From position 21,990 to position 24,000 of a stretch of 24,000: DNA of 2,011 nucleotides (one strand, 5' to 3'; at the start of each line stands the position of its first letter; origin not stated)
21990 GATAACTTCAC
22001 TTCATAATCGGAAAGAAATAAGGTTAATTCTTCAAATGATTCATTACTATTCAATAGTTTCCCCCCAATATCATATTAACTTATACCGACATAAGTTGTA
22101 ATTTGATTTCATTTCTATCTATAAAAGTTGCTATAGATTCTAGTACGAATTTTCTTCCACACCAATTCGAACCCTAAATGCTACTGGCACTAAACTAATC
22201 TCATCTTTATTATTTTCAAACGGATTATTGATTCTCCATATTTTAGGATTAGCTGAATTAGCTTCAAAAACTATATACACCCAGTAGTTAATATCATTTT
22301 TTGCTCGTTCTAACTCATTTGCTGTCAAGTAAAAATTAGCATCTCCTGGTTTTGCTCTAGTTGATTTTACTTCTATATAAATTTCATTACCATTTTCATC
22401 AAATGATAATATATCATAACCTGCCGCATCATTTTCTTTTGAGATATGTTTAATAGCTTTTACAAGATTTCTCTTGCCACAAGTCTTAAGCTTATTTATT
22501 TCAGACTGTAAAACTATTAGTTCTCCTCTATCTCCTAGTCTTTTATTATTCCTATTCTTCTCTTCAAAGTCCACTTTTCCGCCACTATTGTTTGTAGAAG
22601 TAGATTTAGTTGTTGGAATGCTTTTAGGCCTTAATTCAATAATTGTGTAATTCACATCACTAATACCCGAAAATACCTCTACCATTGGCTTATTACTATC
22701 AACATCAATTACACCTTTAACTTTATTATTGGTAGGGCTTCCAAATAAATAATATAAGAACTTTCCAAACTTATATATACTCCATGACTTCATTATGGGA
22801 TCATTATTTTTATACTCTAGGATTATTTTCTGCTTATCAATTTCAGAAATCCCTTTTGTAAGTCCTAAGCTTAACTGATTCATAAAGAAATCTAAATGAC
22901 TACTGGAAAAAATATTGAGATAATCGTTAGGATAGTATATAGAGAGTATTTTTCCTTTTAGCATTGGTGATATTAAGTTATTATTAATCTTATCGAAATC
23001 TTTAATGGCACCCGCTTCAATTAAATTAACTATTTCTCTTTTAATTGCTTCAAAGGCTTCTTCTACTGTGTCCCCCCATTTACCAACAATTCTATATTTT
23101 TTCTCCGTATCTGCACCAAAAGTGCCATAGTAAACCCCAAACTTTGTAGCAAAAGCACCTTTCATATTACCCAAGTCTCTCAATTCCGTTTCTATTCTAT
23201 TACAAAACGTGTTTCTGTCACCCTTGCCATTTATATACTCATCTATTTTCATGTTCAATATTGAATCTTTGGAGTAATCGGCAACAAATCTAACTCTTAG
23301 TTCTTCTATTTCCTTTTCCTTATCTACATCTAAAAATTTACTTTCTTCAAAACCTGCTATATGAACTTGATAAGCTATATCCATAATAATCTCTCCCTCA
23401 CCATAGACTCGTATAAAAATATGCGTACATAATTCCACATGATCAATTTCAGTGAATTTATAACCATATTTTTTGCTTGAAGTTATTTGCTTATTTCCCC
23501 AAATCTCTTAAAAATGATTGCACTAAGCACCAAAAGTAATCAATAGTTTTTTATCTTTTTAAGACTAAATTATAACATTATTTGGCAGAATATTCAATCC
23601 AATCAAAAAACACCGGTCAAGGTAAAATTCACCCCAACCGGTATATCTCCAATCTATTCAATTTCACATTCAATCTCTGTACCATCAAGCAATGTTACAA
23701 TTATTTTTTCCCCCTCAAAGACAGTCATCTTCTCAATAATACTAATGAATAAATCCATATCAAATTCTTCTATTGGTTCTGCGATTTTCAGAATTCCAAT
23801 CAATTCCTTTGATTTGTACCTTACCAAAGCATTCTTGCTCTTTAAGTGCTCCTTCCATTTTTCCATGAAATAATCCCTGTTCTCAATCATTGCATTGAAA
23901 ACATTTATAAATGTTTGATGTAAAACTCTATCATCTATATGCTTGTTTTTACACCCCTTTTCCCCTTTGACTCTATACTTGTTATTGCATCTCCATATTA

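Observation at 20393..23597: Second candidate system: DUF3883 protein + 553-aa protein with Mrr/NERD-like motif, own promoter, insulated from an adjacent large serine recombinase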

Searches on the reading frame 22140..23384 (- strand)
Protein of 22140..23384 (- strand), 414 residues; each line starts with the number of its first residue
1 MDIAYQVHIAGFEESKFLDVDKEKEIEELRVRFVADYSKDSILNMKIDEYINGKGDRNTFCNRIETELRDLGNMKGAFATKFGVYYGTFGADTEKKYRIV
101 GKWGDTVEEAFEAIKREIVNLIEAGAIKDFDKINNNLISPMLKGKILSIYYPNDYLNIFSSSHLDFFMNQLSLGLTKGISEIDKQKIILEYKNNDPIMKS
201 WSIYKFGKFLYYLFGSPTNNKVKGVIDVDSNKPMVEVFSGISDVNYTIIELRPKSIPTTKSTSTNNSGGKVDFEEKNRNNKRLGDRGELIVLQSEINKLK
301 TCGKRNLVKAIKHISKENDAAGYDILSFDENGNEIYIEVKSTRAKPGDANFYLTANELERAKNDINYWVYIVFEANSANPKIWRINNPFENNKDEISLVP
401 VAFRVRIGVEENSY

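Call 5: search_protein_families(library=pfam, proteins=[window:22140-23384:-], max_evalue=0.1)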
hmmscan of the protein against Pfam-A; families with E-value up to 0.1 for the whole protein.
window:22140-23384:- (414 aa): 3 families
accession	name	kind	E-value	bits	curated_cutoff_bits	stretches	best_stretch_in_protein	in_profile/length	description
PF13020.12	NOV_C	-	5e-18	65.4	22.1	1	287-381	1-87/91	Protein NO VEIN, C-terminal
PF09432.15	THP2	-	0.041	14.4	28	0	308-368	36-96/129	Tho complex subunit THP2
PF08767.17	CRM1_C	-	0.085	12.5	23.2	0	110-150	39-80/323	CRM1 C terminal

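Call 6: search_protein_families(library=padloc, proteins=[window:22140-23384:-], max_evalue=0.1)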
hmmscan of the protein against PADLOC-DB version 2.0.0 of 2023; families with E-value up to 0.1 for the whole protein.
window:22140-23384:- (414 aa): 9 families
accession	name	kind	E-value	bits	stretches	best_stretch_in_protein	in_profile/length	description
PDLC04021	PD-T4-1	-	5.4e-89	296.8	1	16-411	19-381/383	-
PDLC05008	PDC-S36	-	3.3e-30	103.8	1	242-406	115-278/280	-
PDLC03964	TmtA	-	1.5e-21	74.2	1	43-407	1226-1534/1538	-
PDLC04022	PD-T4-1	-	8.6e-19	65.7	1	265-411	65-214/216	-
PDLC03965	TmtA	-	1e-18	64.8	1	248-393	1213-1341/1370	-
PDLC03966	TmtA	-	2.9e-18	63.1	1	271-393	1513-1633/1655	-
PDLC03972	TmtA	-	2.4e-13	47.1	1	257-390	1159-1286/1302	-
PDLC03969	TmtA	-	2.4e-13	46.6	1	320-390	1416-1488/1563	-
PDLC03971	TmtA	-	4.7e-08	29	1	257-396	1620-1767/1782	-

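Call 33: search_protein_families(library=ncbifam, proteins=[window:22140-23384:-], max_evalue=0.1)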
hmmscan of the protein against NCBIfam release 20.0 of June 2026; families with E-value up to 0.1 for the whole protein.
window:22140-23384:- (414 aa): 0 families

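Call 34: search_protein_families(library=phrogs, proteins=[window:22140-23384:-], max_evalue=0.01)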
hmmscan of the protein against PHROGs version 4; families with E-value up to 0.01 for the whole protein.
window:22140-23384:- (414 aa): 0 families

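Call 40: find_related_loci(query=window:22140-23384:-, collection=metagenome_contigs, flank=5000)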
Query window:22140-23384:- (414 aa) in metagenome_contigs; peptide patterns used: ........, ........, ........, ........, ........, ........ (x = any residue, [..] = any of these).
600 stretches matched a pattern (row limit reached: there are more); 14 encode a relative of the query (tblastn E <= 1e-3); 14 distinct loci.
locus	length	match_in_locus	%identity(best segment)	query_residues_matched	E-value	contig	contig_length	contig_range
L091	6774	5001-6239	71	1-413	0e+0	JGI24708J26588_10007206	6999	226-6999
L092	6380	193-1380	46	10-410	1e-101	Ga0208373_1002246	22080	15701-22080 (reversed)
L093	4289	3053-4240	46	10-410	4e-102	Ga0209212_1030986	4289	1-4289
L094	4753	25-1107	48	45-410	1e-99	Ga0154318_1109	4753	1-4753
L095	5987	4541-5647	39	28-411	2e-69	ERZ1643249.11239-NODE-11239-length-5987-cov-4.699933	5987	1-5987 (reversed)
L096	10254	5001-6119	35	23-411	2e-57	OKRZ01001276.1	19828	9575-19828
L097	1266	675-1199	38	239-412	4e-26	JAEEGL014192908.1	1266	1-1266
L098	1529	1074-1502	38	253-407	3e-22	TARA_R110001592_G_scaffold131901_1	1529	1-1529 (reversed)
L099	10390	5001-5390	40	251-379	5e-19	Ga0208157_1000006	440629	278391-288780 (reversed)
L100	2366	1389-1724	40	253-387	7e-18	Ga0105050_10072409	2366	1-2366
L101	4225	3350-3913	36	217-407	2e-15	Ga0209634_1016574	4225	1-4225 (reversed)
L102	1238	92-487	41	278-407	1e-15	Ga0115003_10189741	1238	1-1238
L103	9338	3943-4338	40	278-407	3e-14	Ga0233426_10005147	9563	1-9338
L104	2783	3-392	36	273-407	9e-12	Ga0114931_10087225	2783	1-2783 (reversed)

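Call 69: search_protein_families(library=pfam, proteins=[L091:3936-4964:+, L091:2377-3786:+, L091:1227-2513:+, L091:511-1167:+], max_evalue=0.001)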
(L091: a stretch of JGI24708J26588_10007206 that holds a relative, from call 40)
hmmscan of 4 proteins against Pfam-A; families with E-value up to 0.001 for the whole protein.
L091:3936-4964:+ (342 aa): 0 families

L091:2377-3786:+ (469 aa): 3 families
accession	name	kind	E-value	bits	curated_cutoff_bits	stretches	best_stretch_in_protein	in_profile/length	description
PF00239.26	Resolvase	-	7.3e-35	120.6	23.3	1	29-176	2-144/145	Resolvase, N terminal domain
PF07508.19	Recombinase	-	3.5e-24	85.4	21.1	1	200-307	2-102/102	Recombinase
PF13408.12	Zn_ribbon_recom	-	3.5e-14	53.3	25.3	1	328-389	1-55/58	Recombinase zinc beta ribbon domain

L091:1227-2513:+ (428 aa): 3 families
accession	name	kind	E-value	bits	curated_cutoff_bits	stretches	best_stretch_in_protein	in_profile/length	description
PF00239.26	Resolvase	-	2.8e-36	125.2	23.3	1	19-165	2-144/145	Resolvase, N terminal domain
PF07508.19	Recombinase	-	5.2e-27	94.5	21.1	1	189-295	2-102/102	Recombinase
PF13408.12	Zn_ribbon_recom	-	1.5e-12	48.2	25.3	1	314-370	1-52/58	Recombinase zinc beta ribbon domain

L091:511-1167:+ (218 aa): 2 families
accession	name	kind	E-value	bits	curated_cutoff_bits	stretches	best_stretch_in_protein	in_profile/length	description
PF01520.23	Amidase_3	-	2.7e-19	70.3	27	1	22-164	19-172/174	N-acetylmuramoyl-L-alanine amidase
PF05036.18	SPOR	-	1.6e-07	32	21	1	167-214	34-75/76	SPOR domain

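Call 73: find_homologous_proteins(query=window:22140-23384:-)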
Query window:22140-23384:- (414 aa): 708 proteins with E <= 0.001 among 5814 candidates; the best 120 are listed.
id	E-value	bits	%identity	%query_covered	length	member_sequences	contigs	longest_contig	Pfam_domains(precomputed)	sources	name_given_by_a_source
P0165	5.6e-257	870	95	100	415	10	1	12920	PF13020.13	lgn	-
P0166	3.6e-227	772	82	100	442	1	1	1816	PF13020.13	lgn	-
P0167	3.8e-216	736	79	99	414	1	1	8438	PF13020.13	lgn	-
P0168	2.2e-199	680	73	100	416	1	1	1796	PF13020.13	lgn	-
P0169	1.5e-192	658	71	100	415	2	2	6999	PF13020.13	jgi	-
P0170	1.9e-182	625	69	99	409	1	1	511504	PF13020.13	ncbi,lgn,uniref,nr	ncbi:DUF3883 domain-containing protein [Sedimentibacter saalensis]|uniref:Uncharacterized protein DU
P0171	6.5e-181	620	69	99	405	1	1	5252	PF13020.13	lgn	-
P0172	1.6e-176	605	65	100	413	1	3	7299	PF13020.13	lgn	-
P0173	6.0e-169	580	63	99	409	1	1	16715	PF13020.13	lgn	-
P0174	1.3e-167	576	96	66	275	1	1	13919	PF13020.13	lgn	-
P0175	8.2e-138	478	81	63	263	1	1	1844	PF13020.13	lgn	-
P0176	9.3e-114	399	48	95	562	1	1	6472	PF13020.13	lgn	-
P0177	9.8e-110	385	57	77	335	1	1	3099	-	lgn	-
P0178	3.0e-102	361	47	93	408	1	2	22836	PF13020.13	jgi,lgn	-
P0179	1.9e-101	358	42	98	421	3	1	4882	PF13020.13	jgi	jgi:hypothetical protein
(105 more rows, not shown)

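Call 74: find_encoding_contigs(protein=P0165, flank=10000, max_places=4)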
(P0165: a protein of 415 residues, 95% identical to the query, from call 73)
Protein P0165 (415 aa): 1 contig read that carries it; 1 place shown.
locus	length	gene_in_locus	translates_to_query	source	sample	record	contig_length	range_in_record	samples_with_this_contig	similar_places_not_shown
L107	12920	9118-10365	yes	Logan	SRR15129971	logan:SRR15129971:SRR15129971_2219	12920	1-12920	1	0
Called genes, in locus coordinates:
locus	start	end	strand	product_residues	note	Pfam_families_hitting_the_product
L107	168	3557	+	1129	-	PF04480:DUF559, PF10881:DUF2726 (faint), PF00270:DEAD, PF04851:ResIII, PF00271:Helicase_C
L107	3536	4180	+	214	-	-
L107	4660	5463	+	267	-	PF07007:LprI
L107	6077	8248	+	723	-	PF13589:HATPase_c_3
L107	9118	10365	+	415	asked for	PF13020:NOV_C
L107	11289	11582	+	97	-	PF27174:YeeD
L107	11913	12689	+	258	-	PF07070:Spo0M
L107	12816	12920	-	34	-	?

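Call 75: find_encoding_contigs(protein=P0167, flank=8000, max_places=3)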
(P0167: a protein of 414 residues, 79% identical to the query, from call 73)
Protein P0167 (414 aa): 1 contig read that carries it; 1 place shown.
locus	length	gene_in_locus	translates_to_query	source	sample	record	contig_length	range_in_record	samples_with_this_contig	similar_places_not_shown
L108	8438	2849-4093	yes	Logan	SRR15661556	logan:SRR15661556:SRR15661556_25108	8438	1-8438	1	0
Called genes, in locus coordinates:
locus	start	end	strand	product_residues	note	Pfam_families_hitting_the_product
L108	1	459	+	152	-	?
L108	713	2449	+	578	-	-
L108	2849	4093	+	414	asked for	PF13020:NOV_C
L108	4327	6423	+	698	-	-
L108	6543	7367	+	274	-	PF01695:IstB_IS21 (weak), PF01637:ATPase_2 (weak), PF00004:AAA, PF13401:AAA_22 (faint)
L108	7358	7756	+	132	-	-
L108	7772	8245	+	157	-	-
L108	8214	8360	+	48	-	-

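Call 86: search_protein_families(library=pfam, proteins=[L108:4327-6423:+], max_evalue=0.001)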
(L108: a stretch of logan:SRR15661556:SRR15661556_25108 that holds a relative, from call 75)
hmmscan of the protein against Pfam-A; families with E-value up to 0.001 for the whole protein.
L108:4327-6423:+ (698 aa): 0 families

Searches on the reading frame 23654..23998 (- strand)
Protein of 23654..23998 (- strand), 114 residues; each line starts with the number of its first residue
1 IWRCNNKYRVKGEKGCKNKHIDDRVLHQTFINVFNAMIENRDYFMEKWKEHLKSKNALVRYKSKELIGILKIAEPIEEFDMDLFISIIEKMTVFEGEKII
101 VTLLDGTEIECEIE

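Call 5: search_protein_families(library=pfam, proteins=[window:23654-23998:-], max_evalue=0.1)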
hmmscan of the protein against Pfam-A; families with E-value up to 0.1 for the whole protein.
window:23654-23998:- (114 aa): 2 families
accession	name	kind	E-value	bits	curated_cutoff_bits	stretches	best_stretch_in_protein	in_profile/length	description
PF13408.12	Zn_ribbon_recom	-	0.0011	19.7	25.3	1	2-34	27-57/58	Recombinase zinc beta ribbon domain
PF23425.1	DUF7113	-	0.014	15.7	27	1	1-59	38-94/107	Family of unknown function (DUF7113)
